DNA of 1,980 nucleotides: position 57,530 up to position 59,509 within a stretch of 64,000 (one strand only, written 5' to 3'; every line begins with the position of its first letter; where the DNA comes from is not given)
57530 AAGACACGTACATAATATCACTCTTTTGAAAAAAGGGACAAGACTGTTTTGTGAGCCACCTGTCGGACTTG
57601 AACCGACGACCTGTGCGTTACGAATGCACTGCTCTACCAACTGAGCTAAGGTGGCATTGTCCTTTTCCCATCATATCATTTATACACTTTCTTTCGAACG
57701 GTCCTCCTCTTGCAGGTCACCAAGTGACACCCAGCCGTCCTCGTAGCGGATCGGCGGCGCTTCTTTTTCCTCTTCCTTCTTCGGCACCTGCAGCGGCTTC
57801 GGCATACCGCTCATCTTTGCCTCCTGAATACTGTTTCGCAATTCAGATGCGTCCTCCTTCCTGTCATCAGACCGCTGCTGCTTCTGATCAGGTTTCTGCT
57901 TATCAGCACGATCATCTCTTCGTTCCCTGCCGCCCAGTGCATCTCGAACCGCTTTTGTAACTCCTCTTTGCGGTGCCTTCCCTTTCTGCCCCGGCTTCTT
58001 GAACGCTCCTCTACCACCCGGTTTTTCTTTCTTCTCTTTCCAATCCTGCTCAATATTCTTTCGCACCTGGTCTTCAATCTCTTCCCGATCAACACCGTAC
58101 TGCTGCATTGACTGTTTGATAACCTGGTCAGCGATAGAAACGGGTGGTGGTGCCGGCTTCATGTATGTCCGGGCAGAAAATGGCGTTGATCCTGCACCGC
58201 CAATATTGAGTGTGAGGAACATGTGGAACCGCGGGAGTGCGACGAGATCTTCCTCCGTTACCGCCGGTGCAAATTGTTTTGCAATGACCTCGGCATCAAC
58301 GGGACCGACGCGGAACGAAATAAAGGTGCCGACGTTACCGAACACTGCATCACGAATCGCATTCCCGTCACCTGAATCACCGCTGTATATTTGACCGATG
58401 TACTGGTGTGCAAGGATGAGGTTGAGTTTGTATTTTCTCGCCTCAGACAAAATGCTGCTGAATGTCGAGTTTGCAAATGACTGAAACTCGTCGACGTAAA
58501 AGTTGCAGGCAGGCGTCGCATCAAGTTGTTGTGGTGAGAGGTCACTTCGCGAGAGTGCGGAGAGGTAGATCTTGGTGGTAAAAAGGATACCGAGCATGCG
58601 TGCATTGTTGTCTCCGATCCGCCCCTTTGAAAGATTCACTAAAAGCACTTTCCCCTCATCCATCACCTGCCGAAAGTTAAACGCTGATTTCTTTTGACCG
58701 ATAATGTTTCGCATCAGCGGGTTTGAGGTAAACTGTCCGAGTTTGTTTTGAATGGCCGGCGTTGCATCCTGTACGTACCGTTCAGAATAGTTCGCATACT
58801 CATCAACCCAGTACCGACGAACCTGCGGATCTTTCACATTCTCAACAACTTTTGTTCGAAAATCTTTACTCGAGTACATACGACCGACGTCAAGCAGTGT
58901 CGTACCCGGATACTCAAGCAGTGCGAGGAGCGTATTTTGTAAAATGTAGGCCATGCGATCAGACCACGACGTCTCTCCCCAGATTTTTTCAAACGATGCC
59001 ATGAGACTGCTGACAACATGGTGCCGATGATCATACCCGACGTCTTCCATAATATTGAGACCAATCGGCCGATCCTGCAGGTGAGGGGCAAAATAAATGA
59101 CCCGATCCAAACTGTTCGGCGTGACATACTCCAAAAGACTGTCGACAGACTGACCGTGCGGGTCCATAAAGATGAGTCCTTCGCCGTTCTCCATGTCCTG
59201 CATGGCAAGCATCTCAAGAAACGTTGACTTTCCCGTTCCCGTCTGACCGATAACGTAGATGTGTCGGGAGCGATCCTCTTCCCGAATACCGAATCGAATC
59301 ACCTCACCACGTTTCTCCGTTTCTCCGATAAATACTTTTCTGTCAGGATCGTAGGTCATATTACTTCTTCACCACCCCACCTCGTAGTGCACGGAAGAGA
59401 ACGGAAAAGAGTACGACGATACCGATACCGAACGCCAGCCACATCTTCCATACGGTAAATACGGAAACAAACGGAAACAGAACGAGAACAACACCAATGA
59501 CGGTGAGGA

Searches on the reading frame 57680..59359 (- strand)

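Call 67: search_protein_families(library=pfam, proteins=[window:57680-59359:-], max_evalue=0.0001)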
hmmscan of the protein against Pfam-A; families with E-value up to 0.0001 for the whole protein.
window:57680-59359:- (559 aa): 3 families
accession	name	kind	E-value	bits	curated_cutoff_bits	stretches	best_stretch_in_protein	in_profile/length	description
PF01935.23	DUF87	-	4e-06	27.5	23.2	1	22-70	13-63/220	Helicase HerA, central domain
PF13401.12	AAA_22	-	4.5e-06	27.4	27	0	30-77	4-52/130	AAA domain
PF10412.15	TrwB_AAD_bind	-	1.3e-05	24.7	20.5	1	29-351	13-310/387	Type IV secretion-system coupling protein DNA-binding domain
